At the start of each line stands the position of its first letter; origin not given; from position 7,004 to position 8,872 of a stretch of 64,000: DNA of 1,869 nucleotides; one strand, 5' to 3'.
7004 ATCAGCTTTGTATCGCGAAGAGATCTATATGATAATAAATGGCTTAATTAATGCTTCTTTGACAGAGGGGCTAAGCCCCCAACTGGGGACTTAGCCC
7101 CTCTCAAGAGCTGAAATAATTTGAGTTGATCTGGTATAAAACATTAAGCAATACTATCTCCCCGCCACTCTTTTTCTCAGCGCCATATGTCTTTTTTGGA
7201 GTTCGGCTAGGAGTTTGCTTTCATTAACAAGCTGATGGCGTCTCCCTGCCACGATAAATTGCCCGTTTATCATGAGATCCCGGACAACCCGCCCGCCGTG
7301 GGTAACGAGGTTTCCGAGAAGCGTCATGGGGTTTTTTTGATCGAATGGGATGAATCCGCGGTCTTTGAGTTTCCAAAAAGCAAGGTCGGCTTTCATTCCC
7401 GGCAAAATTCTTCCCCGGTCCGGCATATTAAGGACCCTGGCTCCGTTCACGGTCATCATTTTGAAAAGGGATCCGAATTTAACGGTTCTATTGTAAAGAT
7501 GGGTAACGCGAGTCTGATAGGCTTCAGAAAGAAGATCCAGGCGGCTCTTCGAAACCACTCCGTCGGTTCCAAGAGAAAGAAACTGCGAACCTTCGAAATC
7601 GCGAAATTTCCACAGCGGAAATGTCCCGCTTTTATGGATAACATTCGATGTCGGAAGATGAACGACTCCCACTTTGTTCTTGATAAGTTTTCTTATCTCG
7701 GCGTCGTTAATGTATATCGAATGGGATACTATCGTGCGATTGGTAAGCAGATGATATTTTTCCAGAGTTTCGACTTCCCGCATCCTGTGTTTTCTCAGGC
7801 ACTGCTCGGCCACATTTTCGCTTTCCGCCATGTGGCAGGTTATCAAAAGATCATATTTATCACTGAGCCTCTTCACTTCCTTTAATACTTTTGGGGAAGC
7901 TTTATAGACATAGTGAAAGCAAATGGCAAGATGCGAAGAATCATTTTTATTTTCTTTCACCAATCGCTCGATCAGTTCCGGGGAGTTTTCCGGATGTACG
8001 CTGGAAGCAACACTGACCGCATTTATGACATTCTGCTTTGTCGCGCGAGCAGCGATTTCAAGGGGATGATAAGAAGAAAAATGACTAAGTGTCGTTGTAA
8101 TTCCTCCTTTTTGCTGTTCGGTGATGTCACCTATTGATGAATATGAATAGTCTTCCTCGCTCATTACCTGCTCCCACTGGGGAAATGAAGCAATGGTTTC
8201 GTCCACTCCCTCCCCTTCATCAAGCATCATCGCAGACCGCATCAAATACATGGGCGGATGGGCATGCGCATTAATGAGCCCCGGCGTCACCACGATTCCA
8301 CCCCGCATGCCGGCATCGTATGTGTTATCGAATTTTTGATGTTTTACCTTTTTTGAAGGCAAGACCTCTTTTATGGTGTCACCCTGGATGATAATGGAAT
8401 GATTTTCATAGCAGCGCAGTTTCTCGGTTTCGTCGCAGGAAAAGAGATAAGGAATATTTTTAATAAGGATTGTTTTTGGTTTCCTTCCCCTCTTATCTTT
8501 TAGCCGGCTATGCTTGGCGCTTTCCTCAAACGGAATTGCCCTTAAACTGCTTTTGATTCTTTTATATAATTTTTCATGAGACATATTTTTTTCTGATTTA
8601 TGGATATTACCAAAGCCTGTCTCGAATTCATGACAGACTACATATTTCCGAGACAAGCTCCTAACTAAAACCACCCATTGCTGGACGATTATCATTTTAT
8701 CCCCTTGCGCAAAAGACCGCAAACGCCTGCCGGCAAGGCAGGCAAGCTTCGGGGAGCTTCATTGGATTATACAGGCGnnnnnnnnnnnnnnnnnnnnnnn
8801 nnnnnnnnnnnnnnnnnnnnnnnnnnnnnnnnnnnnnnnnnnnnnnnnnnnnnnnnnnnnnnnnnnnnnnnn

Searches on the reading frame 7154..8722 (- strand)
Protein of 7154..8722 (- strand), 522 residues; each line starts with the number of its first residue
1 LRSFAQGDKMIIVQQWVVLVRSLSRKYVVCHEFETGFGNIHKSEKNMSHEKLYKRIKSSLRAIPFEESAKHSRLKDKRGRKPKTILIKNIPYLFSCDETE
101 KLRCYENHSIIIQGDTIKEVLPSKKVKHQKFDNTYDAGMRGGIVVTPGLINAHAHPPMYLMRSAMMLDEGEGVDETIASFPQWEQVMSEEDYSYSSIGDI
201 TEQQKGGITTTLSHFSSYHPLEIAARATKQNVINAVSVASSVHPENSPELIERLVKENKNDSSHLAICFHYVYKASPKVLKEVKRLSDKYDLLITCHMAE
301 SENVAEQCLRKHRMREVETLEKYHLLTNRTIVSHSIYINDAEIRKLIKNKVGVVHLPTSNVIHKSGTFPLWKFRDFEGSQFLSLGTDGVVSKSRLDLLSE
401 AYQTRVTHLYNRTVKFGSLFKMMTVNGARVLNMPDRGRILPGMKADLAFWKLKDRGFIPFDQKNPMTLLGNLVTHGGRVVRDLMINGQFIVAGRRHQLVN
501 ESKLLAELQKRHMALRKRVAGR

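Call 73: search_protein_families(library=pfam, proteins=[window:7154-8722:-], max_evalue=0.001)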
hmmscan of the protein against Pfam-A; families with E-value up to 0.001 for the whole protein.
window:7154-8722:- (522 aa): 2 families
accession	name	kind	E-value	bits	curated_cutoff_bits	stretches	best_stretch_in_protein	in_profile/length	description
PF01979.26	Amidohydro_1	-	3.1e-42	145.5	25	1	144-488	1-343/345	Amidohydrolase family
PF07969.17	Amidohydro_3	-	7.6e-09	36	29.7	1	412-479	405-470/472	Amidohydrolase family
